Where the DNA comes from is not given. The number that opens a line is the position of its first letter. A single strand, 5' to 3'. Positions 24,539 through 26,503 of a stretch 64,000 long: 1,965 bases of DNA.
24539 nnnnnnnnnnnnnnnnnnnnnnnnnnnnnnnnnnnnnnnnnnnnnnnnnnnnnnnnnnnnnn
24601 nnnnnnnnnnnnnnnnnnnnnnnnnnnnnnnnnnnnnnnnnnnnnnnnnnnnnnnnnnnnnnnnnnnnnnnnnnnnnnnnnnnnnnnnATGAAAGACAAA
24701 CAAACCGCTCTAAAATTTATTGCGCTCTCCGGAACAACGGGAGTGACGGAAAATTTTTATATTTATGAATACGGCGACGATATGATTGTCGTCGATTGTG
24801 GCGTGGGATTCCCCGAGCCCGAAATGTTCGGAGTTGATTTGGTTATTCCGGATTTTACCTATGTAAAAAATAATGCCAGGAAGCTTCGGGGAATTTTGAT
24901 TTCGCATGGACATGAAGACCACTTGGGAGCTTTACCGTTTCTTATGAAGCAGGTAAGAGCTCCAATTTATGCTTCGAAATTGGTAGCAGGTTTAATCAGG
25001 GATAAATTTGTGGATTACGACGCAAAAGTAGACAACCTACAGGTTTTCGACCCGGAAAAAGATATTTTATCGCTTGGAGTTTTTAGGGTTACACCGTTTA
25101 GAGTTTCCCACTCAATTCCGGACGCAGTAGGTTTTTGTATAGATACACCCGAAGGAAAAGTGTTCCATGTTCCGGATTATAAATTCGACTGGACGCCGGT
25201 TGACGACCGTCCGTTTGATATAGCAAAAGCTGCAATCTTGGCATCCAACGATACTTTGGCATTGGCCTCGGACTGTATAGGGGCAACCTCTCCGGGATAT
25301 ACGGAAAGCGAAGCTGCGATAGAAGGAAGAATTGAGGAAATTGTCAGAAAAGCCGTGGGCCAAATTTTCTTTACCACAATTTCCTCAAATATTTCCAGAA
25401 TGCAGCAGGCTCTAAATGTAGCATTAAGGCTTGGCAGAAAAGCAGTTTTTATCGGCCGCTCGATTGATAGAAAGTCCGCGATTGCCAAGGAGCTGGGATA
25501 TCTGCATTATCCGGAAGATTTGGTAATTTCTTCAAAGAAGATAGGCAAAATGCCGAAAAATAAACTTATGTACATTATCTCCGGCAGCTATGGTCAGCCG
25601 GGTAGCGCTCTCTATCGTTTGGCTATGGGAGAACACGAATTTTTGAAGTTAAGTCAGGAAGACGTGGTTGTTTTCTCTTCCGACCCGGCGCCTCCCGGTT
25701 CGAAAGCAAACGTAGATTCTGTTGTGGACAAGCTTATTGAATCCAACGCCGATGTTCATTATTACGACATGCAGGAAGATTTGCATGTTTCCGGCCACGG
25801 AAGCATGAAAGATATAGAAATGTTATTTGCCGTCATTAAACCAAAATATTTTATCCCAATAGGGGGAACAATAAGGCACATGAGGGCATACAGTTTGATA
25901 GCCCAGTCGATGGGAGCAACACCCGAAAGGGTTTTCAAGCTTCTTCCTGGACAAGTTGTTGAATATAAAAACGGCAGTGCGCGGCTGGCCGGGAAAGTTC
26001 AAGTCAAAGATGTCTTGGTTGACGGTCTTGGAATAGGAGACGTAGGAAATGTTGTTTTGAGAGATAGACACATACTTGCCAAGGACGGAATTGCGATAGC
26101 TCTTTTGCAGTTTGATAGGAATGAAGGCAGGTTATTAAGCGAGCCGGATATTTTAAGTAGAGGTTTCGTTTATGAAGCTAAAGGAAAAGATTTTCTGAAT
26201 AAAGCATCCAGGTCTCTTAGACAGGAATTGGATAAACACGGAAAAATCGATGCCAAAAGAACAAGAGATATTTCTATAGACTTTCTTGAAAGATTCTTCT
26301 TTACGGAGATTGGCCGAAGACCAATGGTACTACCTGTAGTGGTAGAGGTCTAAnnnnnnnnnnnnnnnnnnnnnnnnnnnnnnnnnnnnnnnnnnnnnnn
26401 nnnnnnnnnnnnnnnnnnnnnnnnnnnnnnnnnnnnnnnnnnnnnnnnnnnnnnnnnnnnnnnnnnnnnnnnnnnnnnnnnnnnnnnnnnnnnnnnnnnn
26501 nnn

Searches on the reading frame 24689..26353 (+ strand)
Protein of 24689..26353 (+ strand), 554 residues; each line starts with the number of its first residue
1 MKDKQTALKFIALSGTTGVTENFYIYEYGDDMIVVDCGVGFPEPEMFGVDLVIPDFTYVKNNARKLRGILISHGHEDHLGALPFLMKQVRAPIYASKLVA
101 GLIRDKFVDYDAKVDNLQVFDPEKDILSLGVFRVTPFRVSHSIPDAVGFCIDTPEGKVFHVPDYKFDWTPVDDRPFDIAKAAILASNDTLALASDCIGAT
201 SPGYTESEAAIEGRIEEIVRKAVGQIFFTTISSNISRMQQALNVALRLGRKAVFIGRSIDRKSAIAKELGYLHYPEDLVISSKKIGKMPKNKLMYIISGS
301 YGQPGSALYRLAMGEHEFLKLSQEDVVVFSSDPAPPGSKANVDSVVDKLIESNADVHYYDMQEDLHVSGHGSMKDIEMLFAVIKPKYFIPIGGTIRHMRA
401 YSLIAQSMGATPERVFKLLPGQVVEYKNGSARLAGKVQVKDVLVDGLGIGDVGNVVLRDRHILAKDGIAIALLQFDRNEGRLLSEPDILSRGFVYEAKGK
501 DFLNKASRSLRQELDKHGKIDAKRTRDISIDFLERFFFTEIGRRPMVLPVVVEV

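Call 3: search_protein_families(library=pfam, proteins=[window:24689-26353:+], max_evalue=0.01)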
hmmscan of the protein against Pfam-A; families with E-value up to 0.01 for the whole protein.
window:24689-26353:+ (554 aa): 6 families
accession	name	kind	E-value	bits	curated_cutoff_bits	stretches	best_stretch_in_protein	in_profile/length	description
PF22505.1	RNase_J_b_CASP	-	5.5e-34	117.1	27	1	224-349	2-126/126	Ribonuclease J, beta-CASP domain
PF17770.6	RNase_J_C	-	6.1e-22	79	23.8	1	456-554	1-102/102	Ribonuclease J C-terminal domain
PF12706.13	Lactamase_B_2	-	8e-14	52.1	27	1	33-167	3-147/200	Beta-lactamase superfamily domain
PF00753.33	Lactamase_B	-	5.7e-12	46.4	22.7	1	19-160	4-146/196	Metallo-beta-lactamase superfamily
PF07521.17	RMMBL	-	0.00093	19.6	21.6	0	364-401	10-48/63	Zn-dependent metallo-hydrolase RNA specificity domain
PF16661.11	Lactamase_B_6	-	0.0035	17.2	27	1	55-115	25-91/193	Metallo-beta-lactamase superfamily domain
